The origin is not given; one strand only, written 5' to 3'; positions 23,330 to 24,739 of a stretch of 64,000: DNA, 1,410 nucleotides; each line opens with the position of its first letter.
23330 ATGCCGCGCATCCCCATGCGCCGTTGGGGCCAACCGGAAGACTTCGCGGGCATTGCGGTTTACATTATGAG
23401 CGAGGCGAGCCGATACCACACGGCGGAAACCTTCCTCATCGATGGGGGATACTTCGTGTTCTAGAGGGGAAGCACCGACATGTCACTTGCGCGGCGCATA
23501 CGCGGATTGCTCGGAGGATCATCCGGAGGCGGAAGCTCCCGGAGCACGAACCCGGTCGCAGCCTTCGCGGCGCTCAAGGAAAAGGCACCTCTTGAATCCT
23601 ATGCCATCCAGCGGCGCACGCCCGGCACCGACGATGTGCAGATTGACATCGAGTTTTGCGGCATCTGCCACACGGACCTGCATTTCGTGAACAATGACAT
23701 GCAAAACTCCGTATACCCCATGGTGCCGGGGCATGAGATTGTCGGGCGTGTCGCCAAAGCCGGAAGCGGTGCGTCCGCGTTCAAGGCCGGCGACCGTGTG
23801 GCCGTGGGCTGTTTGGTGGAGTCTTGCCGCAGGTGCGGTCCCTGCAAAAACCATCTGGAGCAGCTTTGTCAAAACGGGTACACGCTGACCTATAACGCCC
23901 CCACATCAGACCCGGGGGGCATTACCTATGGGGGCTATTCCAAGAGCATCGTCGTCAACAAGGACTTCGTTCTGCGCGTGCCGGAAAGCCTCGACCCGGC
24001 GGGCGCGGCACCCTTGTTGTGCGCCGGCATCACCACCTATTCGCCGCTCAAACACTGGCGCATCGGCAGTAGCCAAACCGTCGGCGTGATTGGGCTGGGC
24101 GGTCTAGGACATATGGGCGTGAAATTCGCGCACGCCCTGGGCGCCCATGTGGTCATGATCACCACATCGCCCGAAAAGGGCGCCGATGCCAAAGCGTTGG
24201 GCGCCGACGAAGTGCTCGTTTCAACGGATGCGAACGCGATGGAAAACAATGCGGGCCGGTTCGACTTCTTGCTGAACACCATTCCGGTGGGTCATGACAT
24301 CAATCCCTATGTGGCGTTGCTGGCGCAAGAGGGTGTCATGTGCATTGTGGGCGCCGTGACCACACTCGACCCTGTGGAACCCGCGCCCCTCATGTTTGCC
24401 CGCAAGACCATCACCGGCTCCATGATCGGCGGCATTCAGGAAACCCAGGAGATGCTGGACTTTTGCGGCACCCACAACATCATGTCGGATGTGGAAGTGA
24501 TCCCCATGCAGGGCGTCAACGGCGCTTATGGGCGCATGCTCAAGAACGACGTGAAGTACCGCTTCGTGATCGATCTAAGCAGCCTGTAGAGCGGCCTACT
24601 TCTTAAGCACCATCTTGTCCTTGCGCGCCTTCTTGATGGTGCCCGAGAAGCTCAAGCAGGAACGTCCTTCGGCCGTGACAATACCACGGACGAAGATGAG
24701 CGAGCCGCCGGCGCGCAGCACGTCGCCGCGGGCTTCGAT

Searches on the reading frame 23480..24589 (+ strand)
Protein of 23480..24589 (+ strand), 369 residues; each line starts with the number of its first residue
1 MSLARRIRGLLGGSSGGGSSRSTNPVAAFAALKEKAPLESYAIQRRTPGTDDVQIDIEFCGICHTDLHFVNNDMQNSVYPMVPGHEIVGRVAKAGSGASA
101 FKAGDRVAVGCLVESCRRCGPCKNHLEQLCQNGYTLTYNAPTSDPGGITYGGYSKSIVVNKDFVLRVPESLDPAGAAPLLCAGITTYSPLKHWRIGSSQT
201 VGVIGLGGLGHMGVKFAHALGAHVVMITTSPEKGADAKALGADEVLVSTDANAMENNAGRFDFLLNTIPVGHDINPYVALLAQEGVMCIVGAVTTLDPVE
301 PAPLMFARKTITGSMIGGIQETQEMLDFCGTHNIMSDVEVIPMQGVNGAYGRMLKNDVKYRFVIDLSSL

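Call 22: search_protein_families(library=pfam, proteins=[window:23480-24589:+])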
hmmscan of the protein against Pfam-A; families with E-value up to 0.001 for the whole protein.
window:23480-24589:+ (369 aa): 4 families
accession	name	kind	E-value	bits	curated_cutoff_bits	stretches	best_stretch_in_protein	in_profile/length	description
PF08240.17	ADH_N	-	1.4e-24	86.8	23.5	1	50-169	2-104/104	Alcohol dehydrogenase GroES-like domain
PF00107.32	ADH_zinc_N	-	1.1e-22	80.8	31.8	1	208-329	1-127/129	Zinc-binding dehydrogenase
PF02826.25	2-Hacid_dh_C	-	0.0003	20.6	25.1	1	197-245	35-88/178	D-isomer specific 2-hydroxyacid dehydrogenase, NAD binding domain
PF22660.2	RS_preATP-grasp-like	-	0.00033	21.4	27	0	199-245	2-46/98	Ribonucleotide synthetase preATP-grasp domain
